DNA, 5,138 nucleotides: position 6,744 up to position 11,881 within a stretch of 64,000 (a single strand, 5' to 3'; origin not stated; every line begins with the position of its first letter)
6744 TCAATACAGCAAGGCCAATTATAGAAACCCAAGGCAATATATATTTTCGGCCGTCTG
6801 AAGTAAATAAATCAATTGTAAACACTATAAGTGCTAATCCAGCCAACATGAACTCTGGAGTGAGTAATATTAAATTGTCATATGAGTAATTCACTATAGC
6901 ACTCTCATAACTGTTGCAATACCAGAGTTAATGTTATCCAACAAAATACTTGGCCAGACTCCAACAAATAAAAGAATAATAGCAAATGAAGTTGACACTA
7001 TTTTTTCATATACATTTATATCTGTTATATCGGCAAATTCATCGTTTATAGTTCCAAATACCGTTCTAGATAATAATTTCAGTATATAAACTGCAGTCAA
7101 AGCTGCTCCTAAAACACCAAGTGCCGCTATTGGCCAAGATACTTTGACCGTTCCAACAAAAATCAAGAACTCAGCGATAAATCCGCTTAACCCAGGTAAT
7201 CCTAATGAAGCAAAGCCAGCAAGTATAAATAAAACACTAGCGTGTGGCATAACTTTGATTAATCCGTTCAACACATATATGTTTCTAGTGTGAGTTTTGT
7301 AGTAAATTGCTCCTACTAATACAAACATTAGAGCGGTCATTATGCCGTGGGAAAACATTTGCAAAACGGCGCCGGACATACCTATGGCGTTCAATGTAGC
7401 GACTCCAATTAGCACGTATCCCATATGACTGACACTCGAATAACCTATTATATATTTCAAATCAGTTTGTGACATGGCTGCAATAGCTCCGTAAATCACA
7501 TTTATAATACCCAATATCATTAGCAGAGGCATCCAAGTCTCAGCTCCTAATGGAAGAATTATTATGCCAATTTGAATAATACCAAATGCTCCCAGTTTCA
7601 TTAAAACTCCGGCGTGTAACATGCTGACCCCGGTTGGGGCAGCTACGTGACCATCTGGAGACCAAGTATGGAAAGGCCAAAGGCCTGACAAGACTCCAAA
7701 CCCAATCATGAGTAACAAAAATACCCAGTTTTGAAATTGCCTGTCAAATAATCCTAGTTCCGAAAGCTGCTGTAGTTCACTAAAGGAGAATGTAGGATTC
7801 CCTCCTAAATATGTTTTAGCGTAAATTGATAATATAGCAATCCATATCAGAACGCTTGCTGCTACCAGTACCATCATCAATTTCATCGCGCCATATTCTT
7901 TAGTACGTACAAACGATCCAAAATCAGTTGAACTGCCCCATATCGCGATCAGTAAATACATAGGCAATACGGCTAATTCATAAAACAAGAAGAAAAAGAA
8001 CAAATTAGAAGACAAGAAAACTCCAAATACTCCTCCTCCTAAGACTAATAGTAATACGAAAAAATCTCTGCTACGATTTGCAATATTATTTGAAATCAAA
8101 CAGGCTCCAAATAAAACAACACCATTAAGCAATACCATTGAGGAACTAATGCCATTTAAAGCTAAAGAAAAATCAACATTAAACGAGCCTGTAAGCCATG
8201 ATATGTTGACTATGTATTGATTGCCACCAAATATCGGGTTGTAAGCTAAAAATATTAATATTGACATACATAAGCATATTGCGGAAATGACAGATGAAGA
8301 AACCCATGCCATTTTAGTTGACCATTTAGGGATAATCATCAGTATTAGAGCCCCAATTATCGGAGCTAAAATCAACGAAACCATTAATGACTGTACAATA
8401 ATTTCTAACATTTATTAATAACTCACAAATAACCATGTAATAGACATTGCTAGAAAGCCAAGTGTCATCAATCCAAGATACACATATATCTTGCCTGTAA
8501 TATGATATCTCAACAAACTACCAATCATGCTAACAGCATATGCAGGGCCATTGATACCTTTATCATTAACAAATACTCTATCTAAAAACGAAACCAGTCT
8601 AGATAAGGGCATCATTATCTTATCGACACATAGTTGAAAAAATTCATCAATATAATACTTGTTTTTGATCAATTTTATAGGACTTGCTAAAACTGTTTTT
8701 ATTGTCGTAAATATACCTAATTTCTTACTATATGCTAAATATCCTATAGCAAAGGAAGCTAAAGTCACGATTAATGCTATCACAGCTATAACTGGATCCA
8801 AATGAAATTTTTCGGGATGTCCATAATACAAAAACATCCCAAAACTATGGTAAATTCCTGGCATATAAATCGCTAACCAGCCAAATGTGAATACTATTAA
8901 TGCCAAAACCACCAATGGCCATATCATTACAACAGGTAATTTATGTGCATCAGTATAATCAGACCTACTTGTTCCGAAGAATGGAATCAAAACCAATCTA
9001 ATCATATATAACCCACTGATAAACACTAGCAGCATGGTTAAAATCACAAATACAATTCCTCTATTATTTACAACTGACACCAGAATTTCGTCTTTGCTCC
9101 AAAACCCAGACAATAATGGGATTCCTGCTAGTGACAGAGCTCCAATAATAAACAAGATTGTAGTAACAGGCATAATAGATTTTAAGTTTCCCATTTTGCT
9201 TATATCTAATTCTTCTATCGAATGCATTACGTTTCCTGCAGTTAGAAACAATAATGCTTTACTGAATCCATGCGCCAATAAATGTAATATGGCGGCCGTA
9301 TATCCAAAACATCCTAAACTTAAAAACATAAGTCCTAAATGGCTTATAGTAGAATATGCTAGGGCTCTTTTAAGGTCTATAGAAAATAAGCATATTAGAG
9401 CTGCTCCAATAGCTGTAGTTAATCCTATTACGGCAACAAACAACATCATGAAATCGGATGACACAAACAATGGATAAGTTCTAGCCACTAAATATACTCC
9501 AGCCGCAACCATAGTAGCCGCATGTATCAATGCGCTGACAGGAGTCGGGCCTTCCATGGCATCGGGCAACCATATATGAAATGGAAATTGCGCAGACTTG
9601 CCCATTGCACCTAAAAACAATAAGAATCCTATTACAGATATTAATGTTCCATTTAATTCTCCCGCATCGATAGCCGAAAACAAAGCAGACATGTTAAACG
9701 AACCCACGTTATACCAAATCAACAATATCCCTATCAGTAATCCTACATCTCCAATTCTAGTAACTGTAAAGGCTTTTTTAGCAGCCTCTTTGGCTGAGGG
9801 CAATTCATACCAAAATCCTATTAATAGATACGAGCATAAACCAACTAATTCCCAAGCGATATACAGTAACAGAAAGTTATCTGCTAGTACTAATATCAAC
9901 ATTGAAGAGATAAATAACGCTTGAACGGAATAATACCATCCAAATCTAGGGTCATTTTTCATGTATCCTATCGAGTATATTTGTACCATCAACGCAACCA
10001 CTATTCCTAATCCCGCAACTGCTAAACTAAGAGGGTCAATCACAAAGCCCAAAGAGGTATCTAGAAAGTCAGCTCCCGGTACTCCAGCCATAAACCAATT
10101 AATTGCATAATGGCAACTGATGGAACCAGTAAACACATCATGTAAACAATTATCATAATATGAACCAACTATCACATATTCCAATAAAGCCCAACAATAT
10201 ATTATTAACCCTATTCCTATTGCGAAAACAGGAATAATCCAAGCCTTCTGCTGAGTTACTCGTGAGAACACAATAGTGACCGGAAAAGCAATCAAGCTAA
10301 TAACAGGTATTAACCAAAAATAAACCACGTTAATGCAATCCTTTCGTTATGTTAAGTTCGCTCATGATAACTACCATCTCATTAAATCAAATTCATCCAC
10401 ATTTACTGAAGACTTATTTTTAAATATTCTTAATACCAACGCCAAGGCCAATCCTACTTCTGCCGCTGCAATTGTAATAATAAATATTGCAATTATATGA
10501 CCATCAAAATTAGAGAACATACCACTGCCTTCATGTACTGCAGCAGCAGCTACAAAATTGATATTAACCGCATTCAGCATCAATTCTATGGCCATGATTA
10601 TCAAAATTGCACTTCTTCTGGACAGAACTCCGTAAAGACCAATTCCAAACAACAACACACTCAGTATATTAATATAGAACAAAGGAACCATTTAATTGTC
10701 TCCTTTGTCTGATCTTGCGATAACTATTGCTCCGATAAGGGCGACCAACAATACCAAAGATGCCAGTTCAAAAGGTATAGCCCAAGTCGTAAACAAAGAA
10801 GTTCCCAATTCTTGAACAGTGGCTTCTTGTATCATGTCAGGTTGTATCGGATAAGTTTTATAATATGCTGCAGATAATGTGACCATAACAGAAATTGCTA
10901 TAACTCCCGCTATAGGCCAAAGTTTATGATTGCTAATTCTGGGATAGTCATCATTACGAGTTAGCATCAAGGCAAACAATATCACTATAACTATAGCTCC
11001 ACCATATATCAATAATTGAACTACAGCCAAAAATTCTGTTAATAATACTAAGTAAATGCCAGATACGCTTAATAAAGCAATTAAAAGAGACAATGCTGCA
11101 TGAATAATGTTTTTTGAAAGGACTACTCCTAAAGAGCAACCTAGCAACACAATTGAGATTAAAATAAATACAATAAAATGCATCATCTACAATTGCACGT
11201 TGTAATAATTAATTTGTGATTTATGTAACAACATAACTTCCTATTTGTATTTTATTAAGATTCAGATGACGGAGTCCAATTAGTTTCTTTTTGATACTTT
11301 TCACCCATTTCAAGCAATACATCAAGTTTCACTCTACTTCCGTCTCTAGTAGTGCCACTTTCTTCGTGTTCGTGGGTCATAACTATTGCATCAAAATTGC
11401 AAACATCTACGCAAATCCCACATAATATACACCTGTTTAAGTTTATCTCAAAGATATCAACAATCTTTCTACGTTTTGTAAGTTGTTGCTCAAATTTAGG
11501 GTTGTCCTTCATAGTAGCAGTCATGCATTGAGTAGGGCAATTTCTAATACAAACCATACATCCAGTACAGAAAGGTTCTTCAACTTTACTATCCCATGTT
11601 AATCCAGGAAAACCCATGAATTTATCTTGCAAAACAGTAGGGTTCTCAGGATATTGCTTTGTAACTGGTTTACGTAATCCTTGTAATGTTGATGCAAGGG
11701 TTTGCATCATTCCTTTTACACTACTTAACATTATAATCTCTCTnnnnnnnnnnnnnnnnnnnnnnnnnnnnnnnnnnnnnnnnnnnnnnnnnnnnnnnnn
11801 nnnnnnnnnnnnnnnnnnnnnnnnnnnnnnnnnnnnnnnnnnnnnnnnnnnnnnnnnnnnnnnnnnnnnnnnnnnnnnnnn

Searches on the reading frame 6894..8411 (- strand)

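Call 21: search_protein_families(library=pfam, proteins=[window:6894-8411:-], max_evalue=0.00001)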
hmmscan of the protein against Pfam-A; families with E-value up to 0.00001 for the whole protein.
window:6894-8411:- (505 aa): 1 family
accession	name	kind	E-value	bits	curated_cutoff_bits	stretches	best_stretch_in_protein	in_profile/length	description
PF00361.26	Proton_antipo_M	-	8.7e-62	209.4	21.5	1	134-438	1-293/294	NADH:quinone oxidoreductase/Mrp antiporter, TM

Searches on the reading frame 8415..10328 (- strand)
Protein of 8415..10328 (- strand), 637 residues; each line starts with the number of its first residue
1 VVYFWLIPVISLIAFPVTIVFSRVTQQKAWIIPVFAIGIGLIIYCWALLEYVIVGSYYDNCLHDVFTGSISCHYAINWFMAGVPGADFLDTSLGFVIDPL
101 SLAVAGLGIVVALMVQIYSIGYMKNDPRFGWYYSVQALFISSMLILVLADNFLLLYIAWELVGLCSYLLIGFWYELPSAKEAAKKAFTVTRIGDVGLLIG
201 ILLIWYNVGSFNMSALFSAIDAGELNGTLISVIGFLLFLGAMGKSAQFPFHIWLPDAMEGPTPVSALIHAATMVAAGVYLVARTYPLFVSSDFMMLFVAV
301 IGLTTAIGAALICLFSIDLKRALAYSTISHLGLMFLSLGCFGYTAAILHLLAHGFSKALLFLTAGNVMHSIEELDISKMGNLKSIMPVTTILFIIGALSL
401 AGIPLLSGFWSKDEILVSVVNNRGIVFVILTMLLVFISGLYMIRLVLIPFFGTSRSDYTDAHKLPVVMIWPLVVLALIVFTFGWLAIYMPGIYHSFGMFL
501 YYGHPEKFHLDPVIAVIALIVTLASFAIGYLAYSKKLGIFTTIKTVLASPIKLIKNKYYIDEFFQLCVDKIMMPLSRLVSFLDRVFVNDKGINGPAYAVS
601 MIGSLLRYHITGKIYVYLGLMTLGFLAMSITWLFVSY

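Call 21: search_protein_families(library=pfam, proteins=[window:8415-10328:-], max_evalue=0.00001)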
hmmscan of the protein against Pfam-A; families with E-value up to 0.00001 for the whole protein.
window:8415-10328:- (637 aa): 2 families
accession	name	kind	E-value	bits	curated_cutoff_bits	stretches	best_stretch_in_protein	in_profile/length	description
PF00361.26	Proton_antipo_M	-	7.7e-83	278.5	21.5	1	149-437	1-293/294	NADH:quinone oxidoreductase/Mrp antiporter, TM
PF00662.26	Proton_antipo_N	-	5.4e-12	45.9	24.5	1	89-133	7-51/51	NADH-Ubiquinone oxidoreductase (complex I), chain 5 N-terminus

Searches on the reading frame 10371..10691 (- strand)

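Call 21: search_protein_families(library=pfam, proteins=[window:10371-10691:-], max_evalue=0.00001)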
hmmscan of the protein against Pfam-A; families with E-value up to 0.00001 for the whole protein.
window:10371-10691:- (106 aa): 1 family
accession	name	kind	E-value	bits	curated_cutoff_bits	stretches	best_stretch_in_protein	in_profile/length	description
PF00420.29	Oxidored_q2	-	2.8e-26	91.5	26.1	1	7-106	2-95/95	NADH-ubiquinone/plastoquinone oxidoreductase chain 4L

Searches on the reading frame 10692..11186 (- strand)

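Call 21: search_protein_families(library=pfam, proteins=[window:10692-11186:-], max_evalue=0.00001)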
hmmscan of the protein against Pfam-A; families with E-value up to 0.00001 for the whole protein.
window:10692-11186:- (164 aa): 1 family
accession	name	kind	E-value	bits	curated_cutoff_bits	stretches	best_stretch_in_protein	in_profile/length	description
PF00499.25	Oxidored_q3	-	3.9e-36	124.4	33.2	1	17-156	1-146/146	NADH-ubiquinone/plastoquinone oxidoreductase chain 6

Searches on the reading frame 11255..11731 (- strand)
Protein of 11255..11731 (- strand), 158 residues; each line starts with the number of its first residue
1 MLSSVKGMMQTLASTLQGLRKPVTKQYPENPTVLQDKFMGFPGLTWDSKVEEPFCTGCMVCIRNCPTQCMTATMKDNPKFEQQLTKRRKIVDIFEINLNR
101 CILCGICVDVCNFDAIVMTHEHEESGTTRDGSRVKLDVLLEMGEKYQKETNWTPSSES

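Call 21: search_protein_families(library=pfam, proteins=[window:11255-11731:-], max_evalue=0.00001)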
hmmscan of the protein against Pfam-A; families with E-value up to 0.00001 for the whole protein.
window:11255-11731:- (158 aa): 9 families
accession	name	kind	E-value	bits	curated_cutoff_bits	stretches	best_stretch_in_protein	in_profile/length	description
PF12838.12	Fer4_7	-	1.1e-12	48.6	27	1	55-115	2-52/52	4Fe-4S dicluster domain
PF12797.12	Fer4_2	-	3e-09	36.7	24.5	0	94-112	3-21/22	4Fe-4S binding domain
PF00037.32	Fer4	-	5.5e-09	35.9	21.1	1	95-116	2-23/24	4Fe-4S binding domain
PF13484.11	Fer4_16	-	6.9e-09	36.8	30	1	55-113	2-65/66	4Fe-4S double cluster binding domain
PF12837.12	Fer4_6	-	1e-08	35.1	25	0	93-116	1-24/24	4Fe-4S binding domain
PF13187.11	Fer4_9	-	2.2e-07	31.2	27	1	55-115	2-51/52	4Fe-4S dicluster domain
PF14697.11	Fer4_21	-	1.1e-06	29.1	35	0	96-121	3-31/59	4Fe-4S dicluster domain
PF13237.11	Fer4_10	-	1.6e-06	28.4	25.5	1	53-111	7-52/53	4Fe-4S dicluster domain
PF13183.11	Fer4_8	-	4.9e-06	27.4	27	0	98-134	2-35/68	4Fe-4S dicluster domain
